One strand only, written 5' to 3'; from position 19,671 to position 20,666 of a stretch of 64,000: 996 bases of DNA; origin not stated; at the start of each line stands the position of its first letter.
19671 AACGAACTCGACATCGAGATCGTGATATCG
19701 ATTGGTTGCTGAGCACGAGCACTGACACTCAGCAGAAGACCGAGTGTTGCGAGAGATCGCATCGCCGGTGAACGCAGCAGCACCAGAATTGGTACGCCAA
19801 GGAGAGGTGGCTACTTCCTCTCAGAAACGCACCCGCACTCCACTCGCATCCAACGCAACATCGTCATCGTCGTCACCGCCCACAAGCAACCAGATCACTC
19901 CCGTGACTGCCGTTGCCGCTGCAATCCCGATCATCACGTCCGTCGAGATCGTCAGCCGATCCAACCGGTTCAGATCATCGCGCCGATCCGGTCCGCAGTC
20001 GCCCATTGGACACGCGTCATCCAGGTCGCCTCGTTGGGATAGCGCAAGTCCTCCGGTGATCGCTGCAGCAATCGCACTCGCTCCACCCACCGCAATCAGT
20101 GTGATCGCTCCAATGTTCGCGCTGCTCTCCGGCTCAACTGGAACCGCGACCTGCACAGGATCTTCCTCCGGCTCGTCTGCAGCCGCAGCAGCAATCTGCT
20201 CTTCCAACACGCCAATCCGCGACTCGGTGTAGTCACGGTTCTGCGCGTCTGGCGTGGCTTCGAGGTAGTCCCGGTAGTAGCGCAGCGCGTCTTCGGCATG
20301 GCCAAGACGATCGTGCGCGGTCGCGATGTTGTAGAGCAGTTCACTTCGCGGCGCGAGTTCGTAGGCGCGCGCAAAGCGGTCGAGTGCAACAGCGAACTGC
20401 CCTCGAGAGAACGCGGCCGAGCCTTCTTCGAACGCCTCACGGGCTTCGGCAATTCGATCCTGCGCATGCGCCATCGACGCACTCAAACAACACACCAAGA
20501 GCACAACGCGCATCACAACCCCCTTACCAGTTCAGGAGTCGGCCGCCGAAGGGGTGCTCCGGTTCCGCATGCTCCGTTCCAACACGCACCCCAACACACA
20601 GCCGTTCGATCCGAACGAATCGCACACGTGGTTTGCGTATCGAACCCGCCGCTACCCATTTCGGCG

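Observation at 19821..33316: Recurring cassette of a TPR-like membrane-anchored protein paired with a giant secreted Cys-rich repeat lipoprotein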

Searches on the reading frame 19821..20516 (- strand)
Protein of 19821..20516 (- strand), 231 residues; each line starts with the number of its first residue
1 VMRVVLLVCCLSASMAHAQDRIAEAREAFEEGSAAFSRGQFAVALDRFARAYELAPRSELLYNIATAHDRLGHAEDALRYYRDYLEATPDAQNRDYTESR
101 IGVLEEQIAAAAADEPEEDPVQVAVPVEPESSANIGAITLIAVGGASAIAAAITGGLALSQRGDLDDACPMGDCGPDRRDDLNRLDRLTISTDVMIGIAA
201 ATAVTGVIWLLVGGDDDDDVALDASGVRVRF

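Call 5: search_protein_families(library=pfam, proteins=[window:19821-20516:-], max_evalue=0.01)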
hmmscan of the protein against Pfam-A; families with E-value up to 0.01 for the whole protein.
window:19821-20516:- (231 aa): 9 families
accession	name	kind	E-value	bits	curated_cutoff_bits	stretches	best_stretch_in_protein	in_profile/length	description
PF07719.23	TPR_2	-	4.1e-08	33.2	27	1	59-90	2-33/34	Tetratricopeptide repeat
PF13432.12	TPR_16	-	1.4e-05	25.9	32.7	1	30-91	2-64/65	Tetratricopeptide repeat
PF13181.12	TPR_8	-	2e-05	24.8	25.7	0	59-90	2-33/34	Tetratricopeptide repeat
PF13371.12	TPR_9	-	0.00025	21.4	35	0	60-101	31-72/73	Tetratricopeptide repeat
PF13424.12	TPR_12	-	0.00037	21.1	30.1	1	32-87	10-74/77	Tetratricopeptide repeat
PF14559.12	TPR_19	-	0.0017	19.1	25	1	36-90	2-57/68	Tetratricopeptide repeat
PF13428.12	TPR_14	-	0.003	18.6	23.5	0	59-91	2-34/44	Tetratricopeptide repeat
PF00515.34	TPR_1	-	0.0037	17.5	27.8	0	59-83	2-26/34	Tetratricopeptide repeat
PF13176.12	TPR_7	-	0.007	16.8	27.9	0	61-94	2-35/36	Tetratricopeptide repeat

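Call 8: search_protein_families(library=ncbifam, proteins=[window:19821-20516:-], max_evalue=0.01)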
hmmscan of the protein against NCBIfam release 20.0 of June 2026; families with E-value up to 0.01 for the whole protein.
window:19821-20516:- (231 aa): 7 families
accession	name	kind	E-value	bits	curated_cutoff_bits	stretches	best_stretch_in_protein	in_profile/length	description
NF002725.1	PRK02603.1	equivalog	8.3e-06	25.9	143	1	19-118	29-129/173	photosystem I assembly protein Ycf3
TIGR02917.1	PEP_TPR_lipo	equivalog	0.00012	20.1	312.2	1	24-93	702-771/899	XrtA/PEP-CTERM system TPR-repeat protein PrsT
TIGR03302.1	OM_YfiO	subfamily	0.00015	21.3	81.4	1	4-105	11-117/239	outer membrane protein assembly factor BamD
NF047371.1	FlcA_CTERM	equivalog_domain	0.00099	17.7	300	1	4-92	101-189/646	periplasmic flagellar collar protein FlcA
TIGR02521.1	type_IV_pilW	equivalog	0.0025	17.4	154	1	4-91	6-98/234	type IV pilus biogenesis/stability protein PilW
NF042912.1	Amuc_1098_fam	equivalog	0.0041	15.2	750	1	13-66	29-82/805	Amuc_1098 family type IV pilus outer membrane protein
NF053607.1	CHU_0125_OmpA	equivalog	0.0067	15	620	1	25-100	19-95/639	CHU_0125 family OmpA-like outer membrane integrity protein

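Call 11: find_homologous_proteins(query=window:19824-20516:-)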
Query seq(231 aa) (231 aa): 52 proteins with E <= 0.001 among 3677 candidates.
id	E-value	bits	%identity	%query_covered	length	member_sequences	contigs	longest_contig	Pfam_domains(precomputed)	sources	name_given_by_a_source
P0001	6.8e-140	482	100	100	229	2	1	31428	PF13432.13,PF13181.13,PF07719.24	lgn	-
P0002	1.9e-74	268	61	97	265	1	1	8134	PF13424.13,PF07719.24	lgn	-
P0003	1.5e-55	207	55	91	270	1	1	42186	PF07719.24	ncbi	ncbi:MAG: tetratricopeptide repeat protein [Myxococcota bacterium]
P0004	3.4e-45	173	45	84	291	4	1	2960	-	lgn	-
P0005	1.1e-27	115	35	93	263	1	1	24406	-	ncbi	-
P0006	1.2e-27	115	38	84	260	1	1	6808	PF13432.13,PF07719.24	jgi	-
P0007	1.0e-25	109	35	100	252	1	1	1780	PF13432.13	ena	-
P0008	6.7e-22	97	36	92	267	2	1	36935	-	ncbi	-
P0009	1.1e-20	93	34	85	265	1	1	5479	-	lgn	-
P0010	2.2e-16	79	41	45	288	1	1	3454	PF00515.35,PF21033.5,PF13432.13,PF13181.13,PF07719.24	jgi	jgi:tetratricopeptide (TPR) repeat protein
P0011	2.4e-16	78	29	95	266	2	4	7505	PF13181.13,PF07719.24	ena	-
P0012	2.4e-15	75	43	43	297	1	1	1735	PF13371.13,PF00515.35,PF13424.13,PF13432.13,PF13181.13,PF07719.24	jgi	jgi:tetratricopeptide (TPR) repeat protein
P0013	1.6e-14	72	38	47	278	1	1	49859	-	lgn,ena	-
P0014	4.7e-14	71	28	87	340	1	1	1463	PF00515.35,PF08308.18,PF07719.24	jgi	jgi:hypothetical protein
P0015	1.6e-13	69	32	87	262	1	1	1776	PF00515.35,PF13181.13,PF07719.24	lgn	-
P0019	1.3e-12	66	34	47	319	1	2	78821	PF14559.13,PF13371.13,PF00515.35,PF08308.18,PF13424.13,PF13176.13,PF21033.5,PF13432.13,PF13428.13,PF13181.13,PF07719.24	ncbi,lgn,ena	-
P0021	1.6e-12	66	27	95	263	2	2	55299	PF07719.24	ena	-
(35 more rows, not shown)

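Call 13: find_encoding_contigs(protein=P0003, flank=8000, max_places=3)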
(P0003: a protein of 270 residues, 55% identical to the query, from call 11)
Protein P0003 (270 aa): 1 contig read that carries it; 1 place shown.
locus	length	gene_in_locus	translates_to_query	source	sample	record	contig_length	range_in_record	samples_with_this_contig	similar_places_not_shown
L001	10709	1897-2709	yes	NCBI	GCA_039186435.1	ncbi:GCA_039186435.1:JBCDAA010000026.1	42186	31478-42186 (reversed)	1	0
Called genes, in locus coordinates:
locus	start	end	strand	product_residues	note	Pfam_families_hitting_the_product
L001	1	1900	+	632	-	PF25384:Alsin_RLD (faint), PF25390:WD40_RLD, PF00415:RCC1, PF13540:RCC1_2, PF25390:WD40_RLD, PF00415:RCC1, PF13540:RCC1_2, PF00415:RCC1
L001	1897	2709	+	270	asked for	PF07719:TPR_2 (faint)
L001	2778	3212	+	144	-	-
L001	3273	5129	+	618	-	-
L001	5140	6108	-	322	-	PF00248:Aldo_ket_red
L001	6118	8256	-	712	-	PF13176:TPR_7 (faint), PF13428:TPR_14 (faint), PF13174:TPR_6 (faint), PF13414:TPR_11 (faint), PF07719:TPR_2 (faint), PF00515:TPR_1 (faint), PF13424:TPR_12, PF13432:TPR_16 (weak), +2 more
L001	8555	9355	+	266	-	PF02517:Rce1-like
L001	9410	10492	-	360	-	PF01734:Patatin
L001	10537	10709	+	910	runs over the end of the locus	-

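Call 14: find_encoding_contigs(protein=P0002, flank=8000, max_places=3)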
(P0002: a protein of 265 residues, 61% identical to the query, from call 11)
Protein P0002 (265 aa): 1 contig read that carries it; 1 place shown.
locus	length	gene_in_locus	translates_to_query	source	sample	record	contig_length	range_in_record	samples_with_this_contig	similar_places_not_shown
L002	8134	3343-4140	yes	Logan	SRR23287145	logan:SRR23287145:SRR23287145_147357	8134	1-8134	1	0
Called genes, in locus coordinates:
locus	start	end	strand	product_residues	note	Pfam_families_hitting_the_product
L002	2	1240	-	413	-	?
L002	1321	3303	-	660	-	PF13191:AAA_16, PF25199:nSTAND_NTPase5 (weak)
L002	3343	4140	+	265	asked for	PF13424:TPR_12 (faint), PF07719:TPR_2 (faint)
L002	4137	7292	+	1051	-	PF25390:WD40_RLD, PF13540:RCC1_2, PF25384:Alsin_RLD (faint), PF00415:RCC1 (weak), PF13540:RCC1_2 (weak), PF25390:WD40_RLD, PF00415:RCC1 (weak), PF13540:RCC1_2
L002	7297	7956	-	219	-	PF17837:4PPT_N, PF01648:ACPS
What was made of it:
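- Gene order is swapped in L002, yet the overlap is kept beside the same STAND NTPase gene (call 14). It survives a gene-order swap (call 14).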

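Call 15: find_encoding_contigs(protein=P0005, flank=8000, max_places=3)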
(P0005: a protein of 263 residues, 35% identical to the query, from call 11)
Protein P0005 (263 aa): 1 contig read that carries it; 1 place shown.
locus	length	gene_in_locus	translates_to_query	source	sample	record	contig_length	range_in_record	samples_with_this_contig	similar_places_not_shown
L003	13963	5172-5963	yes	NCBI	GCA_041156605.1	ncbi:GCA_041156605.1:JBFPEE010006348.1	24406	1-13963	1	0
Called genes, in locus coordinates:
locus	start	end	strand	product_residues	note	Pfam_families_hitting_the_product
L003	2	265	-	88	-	?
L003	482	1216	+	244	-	PF00158:Sigma54_activat, PF14532:Sigma54_activ_2 (weak), PF25601:AAA_lid_14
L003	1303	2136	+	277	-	PF07719:TPR_2 (faint)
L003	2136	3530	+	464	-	-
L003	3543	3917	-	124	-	-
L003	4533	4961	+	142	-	-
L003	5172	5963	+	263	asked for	-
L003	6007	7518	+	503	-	-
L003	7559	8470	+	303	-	PF07719:TPR_2 (faint)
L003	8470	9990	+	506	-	-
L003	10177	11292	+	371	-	-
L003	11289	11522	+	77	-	-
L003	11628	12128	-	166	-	PF12802:MarR_2, PF01047:MarR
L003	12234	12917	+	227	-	PF14234:DUF4336 (weak)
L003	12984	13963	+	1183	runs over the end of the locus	PF04257:RecC_N, PF27451:RecC_4th, PF17946:RecC_C (weak)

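Call 16: find_encoding_contigs(protein=P0008, flank=8000, max_places=3)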
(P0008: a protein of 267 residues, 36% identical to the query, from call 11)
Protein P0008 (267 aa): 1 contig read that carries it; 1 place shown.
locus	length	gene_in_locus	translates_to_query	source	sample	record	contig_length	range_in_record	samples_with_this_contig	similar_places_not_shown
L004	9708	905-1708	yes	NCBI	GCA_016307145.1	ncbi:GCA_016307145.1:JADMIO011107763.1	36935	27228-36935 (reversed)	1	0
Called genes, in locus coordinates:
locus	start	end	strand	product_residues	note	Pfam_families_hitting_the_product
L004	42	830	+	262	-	PF00561:Abhydrolase_1, PF12146:Hydrolase_4 (weak), PF12697:Abhydrolase_6, PF08386:Abhydrolase_4 (weak)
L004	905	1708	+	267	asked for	-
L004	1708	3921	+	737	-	-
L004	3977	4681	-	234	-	-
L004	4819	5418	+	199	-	-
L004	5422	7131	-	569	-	PF00069:Pkinase, PF07714:PK_Tyr_Ser-Thr, PF01636:APH (faint)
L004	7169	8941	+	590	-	-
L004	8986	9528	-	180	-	-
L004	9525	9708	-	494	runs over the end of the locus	PF05943:VipB, PF18945:VipB_2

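Call 44: predict_structure(alignment_id=A1)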
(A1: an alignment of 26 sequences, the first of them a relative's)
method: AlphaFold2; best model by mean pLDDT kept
length: 229 residues; sequences in the alignment: 26
mean_pLDDT: 84.0   pTM: 0.54
mean pLDDT of the five models: 84.0, 83.1, 82.6, 81.9, 80.1
residues with pLDDT >= 90: 99; 70-90: 98; 50-70: 30; < 50: 2
segments of 3 or more residues with pLDDT < 50: none
pLDDT, mean of each block of 10 residues (from residue 1): 80 91 98 98 98 98 98 98 98 98 97 80 56 70 74 79 84 85 78 76 75 57 63
secondary structure, 60 per line:
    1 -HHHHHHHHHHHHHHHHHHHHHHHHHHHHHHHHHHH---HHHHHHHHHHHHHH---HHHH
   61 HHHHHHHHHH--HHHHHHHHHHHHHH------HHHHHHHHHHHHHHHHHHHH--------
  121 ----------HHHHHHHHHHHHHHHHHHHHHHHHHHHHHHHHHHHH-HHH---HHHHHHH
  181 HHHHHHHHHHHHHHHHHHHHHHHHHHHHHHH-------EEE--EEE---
elements in order: H2-36 H40-53 H57-70 H73-86 H93-112 H131-166 H174-211 E219-221 E224-226
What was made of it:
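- The AF2 model of A shows the TPR at pLDDT 98 plus a helical hairpin (call 44).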

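Call 49: fold_search(model_id=the predicted structure, library=pdb)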
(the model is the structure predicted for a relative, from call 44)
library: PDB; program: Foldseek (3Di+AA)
matches with E <= 10: 1195; with E <= 0.001: 15
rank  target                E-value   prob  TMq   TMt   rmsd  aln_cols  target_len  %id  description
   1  6v8e_A                1.3e-04  1.00  0.33  0.63   1.4        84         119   25  Computationally designed C3-symmetric homotrimer from TPR repeat protein (released 2020-08-12)
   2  6vfj_B                1.5e-04  1.00  0.34  0.64   1.4        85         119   25  De novo designed icosahedral nanoparticle I53_dn5 (released 2020-08-12)
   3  6v8e_B                1.6e-04  1.00  0.33  0.64   1.4        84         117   25  Computationally designed C3-symmetric homotrimer from TPR repeat protein (released 2020-08-12)
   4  6v8e_D                1.8e-04  1.00  0.33  0.63   1.4        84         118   25  Computationally designed C3-symmetric homotrimer from TPR repeat protein (released 2020-08-12)
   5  1na0_A                1.9e-04  1.00  0.34  0.64   1.2        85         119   25  Design of Stable alpha-Helical Arrays from an Idealized TPR Motif (released 2003-06-03)
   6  5hrz                  2.3e-04  1.00  0.34  0.62   1.3        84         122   26  Computationally Designed Trimer 1na0C3_3 (released 2017-04-12)
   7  1na3_A                2.3e-04  1.00  0.34  0.85   1.4        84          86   25  Design of Stable alpha-Helical Arrays from an Idealized TPR Motif (released 2003-06-03)
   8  2wqh                  2.5e-04  1.00  0.32  0.67   1.6        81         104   27  Crystal structure of CTPR3Y3 (released 2010-04-07)
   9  6vfh_A                2.8e-04  1.00  0.34  0.64   9.2       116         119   20  De novo designed tetrahedral nanoparticle T33_dn10 (released 2020-08-12)
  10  8ump_A                2.9e-04  1.00  0.34  0.64   1.3        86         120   24  T33-ml35 - Designed Tetrahedral Protein Cage Using Machine Learning Algorithms (released 2023-11-15)
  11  9gzg_A                3.8e-04  1.00  0.33  0.48   1.7        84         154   25  Crystal structure of CTPR4E4 mutant (released 2025-10-15)
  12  8chy                  4.8e-04  1.00  0.30  0.25   4.7        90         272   26  Crystal structure of an 8-repeat consensus TPR superhelix with Zinc. (released 2024-02-21)
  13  9qhc_B                5.3e-04  1.00  0.36  0.30   4.7       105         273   23  Crystal structure of 8-repeat CTPR protein with eliminated coordination sites (released 2025-10-22)
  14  6vfk_A                5.9e-04  1.00  0.34  0.63   9.3       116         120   20  De novo designed tetrahedral nanoparticle T33_dn10 displaying 4 copies of BG505-SOSIP trimer on the surface (released 2020-07-22)
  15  6vfi_B                9.7e-04  1.00  0.34  0.64   1.4        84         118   25  De novo designed octahedral nanoparticle O43_dn18 (released 2020-08-12)
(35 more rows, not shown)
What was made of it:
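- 20190..20459 (-): TPR domain of A: two repeats plus a capping helix, pLDDT 98. calls 5, 44, 49
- On TPR repeat proteins (Pfam TPR_2 and relatives): Foldseek matches consensus TPRs at rmsd 1.2-1.4 A (call 49).
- The best structural matches are peptide-binding TPR modules: SGT, Hop, Tom71, FKBP38 (call 49).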

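Call 64: search_protein_representatives(alignment_id=A1)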
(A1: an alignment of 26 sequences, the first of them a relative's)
Query: 26 sequences, 269 profile positions. Proteins with E-value up to 0.001 (for the whole library): 118491; up to 1e-10: 46551; up to 1e-30: 5104. The best 150 are listed.
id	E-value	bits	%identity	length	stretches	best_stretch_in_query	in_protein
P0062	4.7e-108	377.2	-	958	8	26-136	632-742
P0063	3.8e-100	351.3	-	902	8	140-269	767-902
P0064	6.2e-96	337.4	-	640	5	35-140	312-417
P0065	2.0e-90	319.4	-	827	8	34-120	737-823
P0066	2.8e-90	318.9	-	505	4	32-121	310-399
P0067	1.5e-89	316.5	-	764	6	27-120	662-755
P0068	1.8e-89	316.2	-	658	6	26-121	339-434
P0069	1.6e-88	313.1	-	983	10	30-103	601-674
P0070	3.0e-82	292.6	-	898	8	142-269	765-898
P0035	3.4e-77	276.0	-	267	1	1-269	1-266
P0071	1.4e-74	267.4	-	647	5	34-269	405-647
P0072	3.0e-74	266.3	-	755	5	25-121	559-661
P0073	6.2e-74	265.3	-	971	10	1-137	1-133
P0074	9.4e-74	264.7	-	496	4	27-129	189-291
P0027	2.8e-72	259.9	-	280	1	1-269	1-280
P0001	4.9e-71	255.8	-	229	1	18-264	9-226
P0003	9.9e-68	245.0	-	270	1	1-269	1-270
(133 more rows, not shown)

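Call 65: find_encoding_contigs(protein=P0021, flank=5000, max_places=2)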
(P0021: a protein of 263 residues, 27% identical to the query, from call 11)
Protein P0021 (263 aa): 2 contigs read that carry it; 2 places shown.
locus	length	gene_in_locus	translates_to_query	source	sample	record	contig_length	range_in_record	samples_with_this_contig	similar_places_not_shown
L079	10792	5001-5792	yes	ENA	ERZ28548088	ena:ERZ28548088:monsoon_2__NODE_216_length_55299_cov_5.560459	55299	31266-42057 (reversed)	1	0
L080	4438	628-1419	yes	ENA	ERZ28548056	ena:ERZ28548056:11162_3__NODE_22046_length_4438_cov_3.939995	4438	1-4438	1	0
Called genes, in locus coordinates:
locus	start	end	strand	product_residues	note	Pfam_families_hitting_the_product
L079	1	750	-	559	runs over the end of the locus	PF00149:Metallophos, PF02872:5_nucleotid_C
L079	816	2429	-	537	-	-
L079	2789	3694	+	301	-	PF03462:PCRF, PF00472:RF-1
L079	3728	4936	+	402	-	-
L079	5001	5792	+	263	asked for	PF07719:TPR_2 (faint)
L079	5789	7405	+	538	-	PF13458:Peripla_BP_6, PF01094:ANF_receptor (weak)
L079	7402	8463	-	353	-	-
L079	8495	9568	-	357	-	PF01210:NAD_Gly3P_dh_N, PF02558:ApbA (weak), PF03807:F420_oxidored, PF07479:NAD_Gly3P_dh_C, PF20618:GPD_NAD_C_bact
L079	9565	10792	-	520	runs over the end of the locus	PF01553:Acyltransferase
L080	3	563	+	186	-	?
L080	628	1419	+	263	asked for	PF07719:TPR_2 (faint)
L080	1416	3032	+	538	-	PF13458:Peripla_BP_6, PF01094:ANF_receptor (weak)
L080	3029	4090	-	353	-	-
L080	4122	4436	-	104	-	?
